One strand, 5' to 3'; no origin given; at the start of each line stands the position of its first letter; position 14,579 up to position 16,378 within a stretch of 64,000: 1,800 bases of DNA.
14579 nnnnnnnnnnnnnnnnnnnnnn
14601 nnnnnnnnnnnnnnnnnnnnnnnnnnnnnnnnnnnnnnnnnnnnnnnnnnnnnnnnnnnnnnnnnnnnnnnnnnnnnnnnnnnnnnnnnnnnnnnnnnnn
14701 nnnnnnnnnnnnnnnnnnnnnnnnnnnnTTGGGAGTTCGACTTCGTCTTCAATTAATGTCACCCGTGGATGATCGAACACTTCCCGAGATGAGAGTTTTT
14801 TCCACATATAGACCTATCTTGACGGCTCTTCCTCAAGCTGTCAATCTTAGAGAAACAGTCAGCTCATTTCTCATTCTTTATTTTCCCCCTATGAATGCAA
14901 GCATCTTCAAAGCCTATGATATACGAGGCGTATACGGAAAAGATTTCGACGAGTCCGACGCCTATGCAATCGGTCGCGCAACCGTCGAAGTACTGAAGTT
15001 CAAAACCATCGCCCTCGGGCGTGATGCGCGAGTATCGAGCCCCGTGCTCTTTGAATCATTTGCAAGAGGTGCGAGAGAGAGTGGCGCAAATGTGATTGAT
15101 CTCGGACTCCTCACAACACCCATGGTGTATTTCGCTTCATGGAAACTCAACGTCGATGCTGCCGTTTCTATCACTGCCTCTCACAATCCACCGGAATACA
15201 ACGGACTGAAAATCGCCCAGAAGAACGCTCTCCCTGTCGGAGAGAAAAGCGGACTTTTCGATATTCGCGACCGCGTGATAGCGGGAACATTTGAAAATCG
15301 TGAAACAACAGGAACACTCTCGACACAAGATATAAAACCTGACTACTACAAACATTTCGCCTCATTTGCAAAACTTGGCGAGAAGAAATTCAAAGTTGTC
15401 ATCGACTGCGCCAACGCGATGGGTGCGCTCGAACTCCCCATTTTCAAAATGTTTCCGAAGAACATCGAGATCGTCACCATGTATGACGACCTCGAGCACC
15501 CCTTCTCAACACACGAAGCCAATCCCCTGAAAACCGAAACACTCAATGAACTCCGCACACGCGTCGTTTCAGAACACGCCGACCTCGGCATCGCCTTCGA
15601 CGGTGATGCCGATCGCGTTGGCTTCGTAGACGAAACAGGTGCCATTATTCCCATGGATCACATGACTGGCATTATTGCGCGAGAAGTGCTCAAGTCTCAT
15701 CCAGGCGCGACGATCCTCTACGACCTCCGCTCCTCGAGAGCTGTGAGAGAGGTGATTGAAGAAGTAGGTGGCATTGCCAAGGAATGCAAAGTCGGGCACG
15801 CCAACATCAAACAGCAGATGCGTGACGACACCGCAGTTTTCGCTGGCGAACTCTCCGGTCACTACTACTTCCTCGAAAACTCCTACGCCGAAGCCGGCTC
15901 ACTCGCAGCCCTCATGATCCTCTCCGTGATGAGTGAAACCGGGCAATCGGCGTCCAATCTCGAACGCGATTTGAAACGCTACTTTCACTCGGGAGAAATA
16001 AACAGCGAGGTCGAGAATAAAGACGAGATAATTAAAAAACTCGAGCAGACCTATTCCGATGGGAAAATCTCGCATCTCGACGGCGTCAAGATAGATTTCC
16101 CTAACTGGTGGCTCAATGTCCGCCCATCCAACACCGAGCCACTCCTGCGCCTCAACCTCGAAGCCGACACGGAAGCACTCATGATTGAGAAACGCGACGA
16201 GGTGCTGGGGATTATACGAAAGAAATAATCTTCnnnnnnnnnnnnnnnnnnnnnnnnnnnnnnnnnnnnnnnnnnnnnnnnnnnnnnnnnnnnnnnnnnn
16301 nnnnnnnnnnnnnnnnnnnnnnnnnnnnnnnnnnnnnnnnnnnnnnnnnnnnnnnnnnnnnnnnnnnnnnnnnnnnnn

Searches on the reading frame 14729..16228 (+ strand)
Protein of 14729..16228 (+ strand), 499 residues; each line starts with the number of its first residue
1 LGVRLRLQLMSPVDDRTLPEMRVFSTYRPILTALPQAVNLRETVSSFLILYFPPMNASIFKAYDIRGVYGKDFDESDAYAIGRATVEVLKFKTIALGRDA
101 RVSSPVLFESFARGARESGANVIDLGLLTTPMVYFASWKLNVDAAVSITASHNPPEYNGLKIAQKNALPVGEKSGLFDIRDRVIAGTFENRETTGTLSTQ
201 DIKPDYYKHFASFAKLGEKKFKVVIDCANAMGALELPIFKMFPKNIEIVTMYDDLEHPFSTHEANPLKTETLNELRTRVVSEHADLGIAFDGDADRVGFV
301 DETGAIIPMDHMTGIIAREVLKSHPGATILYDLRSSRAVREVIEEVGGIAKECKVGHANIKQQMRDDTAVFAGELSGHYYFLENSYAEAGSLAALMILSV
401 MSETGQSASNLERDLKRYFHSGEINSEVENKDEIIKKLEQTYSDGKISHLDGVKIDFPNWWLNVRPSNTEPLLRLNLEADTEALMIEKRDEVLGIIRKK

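Call 4: search_protein_families(library=pfam, proteins=[window:14729-16228:+], max_evalue=0.01)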
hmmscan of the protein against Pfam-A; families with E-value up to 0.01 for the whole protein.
window:14729-16228:+ (499 aa): 4 families
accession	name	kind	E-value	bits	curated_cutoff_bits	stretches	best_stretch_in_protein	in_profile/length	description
PF02878.22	PGM_PMM_I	-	3.3e-33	114.7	22.5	1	59-174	3-123/138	Phosphoglucomutase/phosphomannomutase, alpha/beta/alpha domain I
PF02880.22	PGM_PMM_III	-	2e-22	79.9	20.7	1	310-416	3-113/115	Phosphoglucomutase/phosphomannomutase, alpha/beta/alpha domain III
PF02879.22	PGM_PMM_II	-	8.9e-17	62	29.3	1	205-304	2-103/103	Phosphoglucomutase/phosphomannomutase, alpha/beta/alpha domain II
PF00408.26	PGM_PMM_IV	-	4.5e-11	43.1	23.1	1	423-492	1-65/68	Phosphoglucomutase/phosphomannomutase, C-terminal domain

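Call 73: search_protein_families(library=ncbifam, proteins=[window:14891-16228:+], max_evalue=0.00001)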
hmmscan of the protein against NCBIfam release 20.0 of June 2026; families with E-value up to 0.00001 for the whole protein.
window:14891-16228:+ (445 aa): 5 families
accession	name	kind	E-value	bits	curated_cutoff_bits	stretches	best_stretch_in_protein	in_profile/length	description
NF007088.0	PRK09542.1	equivalog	3.9e-128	428.3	618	1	3-444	9-455/456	phosphomannomutase/phosphoglucomutase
TIGR03990.1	Arch_GlmM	equivalog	7.4e-106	354.7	439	1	5-438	3-440/444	phosphoglucosamine mutase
NF046027.1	PhglucPhmanMutPgmG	equivalog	2.4e-89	300.1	600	1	2-429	6-437/460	phosphoglucomutase/phosphomannomutase PgmG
NF011943.0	PRK15414.1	subfamily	5.3e-88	296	801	1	4-439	5-450/456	phosphomannomutase CpsG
TIGR01455.1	glmM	equivalog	1.5e-52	178.8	447.55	1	11-442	6-440/442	phosphoglucosamine mutase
